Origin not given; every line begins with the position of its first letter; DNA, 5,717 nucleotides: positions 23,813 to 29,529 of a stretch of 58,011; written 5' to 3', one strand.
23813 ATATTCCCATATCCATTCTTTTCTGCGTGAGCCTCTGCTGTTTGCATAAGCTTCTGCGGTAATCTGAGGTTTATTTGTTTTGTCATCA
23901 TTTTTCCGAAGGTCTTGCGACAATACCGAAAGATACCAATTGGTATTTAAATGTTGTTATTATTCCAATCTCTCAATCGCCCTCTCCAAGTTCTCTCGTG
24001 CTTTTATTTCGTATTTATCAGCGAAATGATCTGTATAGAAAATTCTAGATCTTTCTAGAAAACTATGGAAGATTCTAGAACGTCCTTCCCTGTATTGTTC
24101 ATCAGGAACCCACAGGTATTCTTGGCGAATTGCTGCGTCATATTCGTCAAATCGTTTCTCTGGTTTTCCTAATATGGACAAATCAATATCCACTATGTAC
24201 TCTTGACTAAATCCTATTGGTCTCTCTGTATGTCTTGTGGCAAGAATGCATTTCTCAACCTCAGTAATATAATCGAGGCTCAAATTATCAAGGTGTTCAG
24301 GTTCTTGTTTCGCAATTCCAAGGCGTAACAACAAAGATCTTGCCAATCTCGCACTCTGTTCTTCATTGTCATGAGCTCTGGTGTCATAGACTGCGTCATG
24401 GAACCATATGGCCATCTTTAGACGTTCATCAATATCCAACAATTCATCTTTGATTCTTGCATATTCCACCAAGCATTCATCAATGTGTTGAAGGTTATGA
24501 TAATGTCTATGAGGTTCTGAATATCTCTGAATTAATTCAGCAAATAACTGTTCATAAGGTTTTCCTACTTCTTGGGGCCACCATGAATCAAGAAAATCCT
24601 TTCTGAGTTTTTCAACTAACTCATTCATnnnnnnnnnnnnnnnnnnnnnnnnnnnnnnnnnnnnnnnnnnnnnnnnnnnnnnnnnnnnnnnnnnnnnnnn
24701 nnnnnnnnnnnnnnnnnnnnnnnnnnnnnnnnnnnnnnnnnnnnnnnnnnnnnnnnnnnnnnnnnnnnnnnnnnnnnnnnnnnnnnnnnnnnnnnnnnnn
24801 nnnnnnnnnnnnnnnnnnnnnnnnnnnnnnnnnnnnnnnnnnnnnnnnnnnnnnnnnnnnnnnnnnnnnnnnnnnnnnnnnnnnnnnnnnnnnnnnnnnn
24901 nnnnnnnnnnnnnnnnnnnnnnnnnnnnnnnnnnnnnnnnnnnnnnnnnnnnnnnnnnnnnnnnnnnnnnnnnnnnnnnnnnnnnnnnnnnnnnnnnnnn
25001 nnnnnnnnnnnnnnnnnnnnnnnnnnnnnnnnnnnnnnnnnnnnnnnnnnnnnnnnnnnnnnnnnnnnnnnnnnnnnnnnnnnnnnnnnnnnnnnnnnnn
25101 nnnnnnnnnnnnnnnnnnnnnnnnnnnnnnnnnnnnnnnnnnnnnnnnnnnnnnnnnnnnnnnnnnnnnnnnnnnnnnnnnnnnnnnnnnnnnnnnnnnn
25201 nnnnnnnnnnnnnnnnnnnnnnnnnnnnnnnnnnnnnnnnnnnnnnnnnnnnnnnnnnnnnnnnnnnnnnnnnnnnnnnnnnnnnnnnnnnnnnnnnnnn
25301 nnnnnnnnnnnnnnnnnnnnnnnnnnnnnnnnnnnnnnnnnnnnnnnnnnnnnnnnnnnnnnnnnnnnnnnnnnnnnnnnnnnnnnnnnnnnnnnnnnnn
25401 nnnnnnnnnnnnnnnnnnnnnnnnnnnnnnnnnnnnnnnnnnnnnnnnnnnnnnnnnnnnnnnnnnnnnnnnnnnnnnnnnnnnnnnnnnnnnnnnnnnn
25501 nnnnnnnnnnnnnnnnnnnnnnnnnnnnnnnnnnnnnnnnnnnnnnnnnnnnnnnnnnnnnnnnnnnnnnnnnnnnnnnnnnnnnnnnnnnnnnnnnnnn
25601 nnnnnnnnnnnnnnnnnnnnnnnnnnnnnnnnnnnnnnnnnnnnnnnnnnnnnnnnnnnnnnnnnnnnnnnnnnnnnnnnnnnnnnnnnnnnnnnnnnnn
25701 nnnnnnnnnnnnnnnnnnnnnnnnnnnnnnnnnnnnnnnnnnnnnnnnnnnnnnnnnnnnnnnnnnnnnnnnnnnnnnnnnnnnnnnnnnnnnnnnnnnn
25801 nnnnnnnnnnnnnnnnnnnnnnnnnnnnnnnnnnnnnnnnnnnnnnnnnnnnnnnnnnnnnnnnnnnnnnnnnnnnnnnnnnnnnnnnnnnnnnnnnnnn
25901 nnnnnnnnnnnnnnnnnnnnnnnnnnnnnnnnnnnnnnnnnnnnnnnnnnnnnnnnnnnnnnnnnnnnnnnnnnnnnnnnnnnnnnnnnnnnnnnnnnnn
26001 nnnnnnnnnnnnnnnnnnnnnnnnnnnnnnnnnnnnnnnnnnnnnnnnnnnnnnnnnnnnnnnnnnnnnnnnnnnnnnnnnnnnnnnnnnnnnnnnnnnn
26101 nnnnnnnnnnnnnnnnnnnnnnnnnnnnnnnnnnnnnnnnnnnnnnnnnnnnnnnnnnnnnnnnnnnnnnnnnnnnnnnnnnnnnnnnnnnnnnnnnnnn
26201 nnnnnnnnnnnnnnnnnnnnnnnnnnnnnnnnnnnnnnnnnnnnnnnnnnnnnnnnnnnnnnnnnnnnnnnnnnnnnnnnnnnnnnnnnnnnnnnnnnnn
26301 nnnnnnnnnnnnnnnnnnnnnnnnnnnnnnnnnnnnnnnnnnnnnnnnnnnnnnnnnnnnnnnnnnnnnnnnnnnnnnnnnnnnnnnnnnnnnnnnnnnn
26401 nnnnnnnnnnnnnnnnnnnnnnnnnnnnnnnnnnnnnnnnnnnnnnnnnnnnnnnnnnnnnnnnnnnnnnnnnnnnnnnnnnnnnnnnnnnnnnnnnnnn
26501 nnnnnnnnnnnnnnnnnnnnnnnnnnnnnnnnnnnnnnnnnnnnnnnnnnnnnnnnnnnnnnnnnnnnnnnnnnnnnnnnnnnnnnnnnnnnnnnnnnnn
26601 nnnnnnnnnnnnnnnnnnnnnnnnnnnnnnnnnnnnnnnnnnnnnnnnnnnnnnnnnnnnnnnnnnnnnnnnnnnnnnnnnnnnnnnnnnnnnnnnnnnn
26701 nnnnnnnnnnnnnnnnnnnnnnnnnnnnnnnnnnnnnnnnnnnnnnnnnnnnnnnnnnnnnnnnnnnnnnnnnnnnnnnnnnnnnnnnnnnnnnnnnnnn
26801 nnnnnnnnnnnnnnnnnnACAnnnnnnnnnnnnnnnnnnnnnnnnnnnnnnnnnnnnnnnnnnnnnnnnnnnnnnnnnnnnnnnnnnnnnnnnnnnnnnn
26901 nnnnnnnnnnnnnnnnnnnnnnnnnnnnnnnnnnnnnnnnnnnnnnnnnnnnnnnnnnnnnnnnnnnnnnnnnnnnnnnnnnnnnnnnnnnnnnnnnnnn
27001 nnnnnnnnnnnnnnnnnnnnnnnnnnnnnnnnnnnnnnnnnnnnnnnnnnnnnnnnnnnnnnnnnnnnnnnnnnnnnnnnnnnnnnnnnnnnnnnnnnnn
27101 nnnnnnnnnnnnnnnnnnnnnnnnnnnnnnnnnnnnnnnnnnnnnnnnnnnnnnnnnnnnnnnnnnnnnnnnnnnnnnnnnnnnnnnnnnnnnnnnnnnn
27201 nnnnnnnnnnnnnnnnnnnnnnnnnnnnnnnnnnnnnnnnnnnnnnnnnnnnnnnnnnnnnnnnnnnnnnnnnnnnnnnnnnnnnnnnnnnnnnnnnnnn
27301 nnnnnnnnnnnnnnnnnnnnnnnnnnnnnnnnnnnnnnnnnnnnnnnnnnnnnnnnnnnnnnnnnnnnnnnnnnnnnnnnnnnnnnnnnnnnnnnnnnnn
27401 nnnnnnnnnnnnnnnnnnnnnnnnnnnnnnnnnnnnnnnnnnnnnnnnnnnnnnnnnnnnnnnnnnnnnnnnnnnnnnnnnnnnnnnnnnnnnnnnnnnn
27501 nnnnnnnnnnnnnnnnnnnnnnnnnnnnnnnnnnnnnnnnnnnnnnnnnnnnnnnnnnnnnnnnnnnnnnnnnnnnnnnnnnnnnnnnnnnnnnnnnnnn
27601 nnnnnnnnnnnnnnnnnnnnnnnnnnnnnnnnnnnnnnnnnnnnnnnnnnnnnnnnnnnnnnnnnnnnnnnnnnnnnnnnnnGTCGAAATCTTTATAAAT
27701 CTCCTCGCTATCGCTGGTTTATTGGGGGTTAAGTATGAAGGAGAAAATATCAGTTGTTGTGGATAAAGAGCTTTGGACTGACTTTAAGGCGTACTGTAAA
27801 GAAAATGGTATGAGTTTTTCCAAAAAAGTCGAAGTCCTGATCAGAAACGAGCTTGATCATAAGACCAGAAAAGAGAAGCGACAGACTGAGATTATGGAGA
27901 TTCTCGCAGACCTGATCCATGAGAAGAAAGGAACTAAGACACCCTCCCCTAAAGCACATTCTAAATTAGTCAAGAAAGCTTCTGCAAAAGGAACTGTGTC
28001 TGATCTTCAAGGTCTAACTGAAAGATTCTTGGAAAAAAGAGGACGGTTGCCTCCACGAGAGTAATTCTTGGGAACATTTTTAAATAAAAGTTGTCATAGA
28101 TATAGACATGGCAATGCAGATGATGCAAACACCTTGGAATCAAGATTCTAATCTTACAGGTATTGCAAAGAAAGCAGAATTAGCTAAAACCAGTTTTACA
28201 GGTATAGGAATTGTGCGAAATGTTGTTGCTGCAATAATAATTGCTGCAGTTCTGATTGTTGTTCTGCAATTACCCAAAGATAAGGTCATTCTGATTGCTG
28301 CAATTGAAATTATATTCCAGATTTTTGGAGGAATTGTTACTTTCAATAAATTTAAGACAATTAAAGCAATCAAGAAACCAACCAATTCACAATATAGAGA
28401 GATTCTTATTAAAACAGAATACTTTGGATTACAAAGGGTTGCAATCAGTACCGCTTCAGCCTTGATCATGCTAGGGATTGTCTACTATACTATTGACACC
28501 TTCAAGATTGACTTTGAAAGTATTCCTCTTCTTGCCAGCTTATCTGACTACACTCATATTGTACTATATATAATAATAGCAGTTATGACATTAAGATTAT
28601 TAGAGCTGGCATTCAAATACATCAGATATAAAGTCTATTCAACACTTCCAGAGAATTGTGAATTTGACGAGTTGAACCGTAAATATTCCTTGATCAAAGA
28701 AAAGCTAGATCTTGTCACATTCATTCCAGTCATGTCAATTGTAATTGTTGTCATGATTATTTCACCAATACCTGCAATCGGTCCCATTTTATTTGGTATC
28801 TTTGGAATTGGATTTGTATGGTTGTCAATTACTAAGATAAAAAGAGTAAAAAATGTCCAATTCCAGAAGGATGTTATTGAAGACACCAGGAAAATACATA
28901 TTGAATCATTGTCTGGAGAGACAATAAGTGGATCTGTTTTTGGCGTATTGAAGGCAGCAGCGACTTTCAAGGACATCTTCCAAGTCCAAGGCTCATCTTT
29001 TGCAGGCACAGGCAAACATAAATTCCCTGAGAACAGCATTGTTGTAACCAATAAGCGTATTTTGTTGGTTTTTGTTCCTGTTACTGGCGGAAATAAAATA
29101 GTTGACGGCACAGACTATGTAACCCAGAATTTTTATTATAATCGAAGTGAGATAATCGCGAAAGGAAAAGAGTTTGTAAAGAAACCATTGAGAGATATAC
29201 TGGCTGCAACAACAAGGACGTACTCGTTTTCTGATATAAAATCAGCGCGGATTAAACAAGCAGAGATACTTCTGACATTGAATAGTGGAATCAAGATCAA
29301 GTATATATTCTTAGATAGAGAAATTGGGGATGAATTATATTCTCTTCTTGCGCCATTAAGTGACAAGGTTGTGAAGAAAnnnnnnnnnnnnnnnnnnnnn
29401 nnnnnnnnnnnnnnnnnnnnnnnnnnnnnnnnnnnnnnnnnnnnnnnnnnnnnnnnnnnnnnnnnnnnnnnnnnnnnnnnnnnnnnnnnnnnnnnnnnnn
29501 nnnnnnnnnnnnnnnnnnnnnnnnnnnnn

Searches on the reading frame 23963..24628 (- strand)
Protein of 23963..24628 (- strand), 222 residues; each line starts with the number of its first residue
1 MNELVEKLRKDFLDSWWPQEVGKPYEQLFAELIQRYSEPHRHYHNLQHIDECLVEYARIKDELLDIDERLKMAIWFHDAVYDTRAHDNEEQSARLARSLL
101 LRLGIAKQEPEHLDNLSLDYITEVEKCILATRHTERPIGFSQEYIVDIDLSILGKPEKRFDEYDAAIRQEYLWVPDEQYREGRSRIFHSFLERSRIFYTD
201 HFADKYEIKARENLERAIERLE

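Call 77: find_encoding_contigs(protein=window:23963-24628:-, flank=10000, max_places=4)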
Protein window:23963-24628:- (222 aa): 1 contig read that carries it; 1 place shown.
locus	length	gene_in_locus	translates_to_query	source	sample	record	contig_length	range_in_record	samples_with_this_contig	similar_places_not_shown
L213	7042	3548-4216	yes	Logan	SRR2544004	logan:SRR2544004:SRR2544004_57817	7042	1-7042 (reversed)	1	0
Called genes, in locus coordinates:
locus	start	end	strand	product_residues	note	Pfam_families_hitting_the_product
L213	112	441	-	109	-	-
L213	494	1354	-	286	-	PF00892:EamA, PF03151:TPT (faint), PF06800:Sugar_transport, PF00892:EamA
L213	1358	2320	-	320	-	PF13404:HTH_AsnC-type (weak), PF13412:HTH_24, PF01037:AsnC_trans_reg (faint), PF13404:HTH_AsnC-type (weak), PF13412:HTH_24 (weak)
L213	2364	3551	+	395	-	PF01467:CTP_transf_like, PF01121:CoaE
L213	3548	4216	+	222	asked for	-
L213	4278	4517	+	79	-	-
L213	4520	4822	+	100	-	-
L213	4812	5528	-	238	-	PF01978:TrmB, PF03965:Penicillinase_R (weak)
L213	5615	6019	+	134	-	-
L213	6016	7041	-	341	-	?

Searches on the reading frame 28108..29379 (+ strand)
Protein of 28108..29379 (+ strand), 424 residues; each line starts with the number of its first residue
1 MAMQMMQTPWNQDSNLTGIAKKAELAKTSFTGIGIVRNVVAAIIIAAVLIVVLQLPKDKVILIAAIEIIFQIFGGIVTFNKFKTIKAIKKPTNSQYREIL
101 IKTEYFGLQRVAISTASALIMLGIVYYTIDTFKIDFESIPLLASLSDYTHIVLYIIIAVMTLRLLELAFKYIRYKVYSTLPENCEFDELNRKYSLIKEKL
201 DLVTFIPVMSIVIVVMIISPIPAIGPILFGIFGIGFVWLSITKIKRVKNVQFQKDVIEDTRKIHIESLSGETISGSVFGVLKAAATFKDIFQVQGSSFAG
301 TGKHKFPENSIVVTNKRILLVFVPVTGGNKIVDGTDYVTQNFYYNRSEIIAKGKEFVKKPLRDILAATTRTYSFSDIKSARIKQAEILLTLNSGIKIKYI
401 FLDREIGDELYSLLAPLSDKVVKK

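Call 59: find_encoding_contigs(protein=window:28108-29379:+, flank=10000, max_places=6)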
Protein window:28108-29379:+ (424 aa): no gene with exactly this product is on record in the collection.
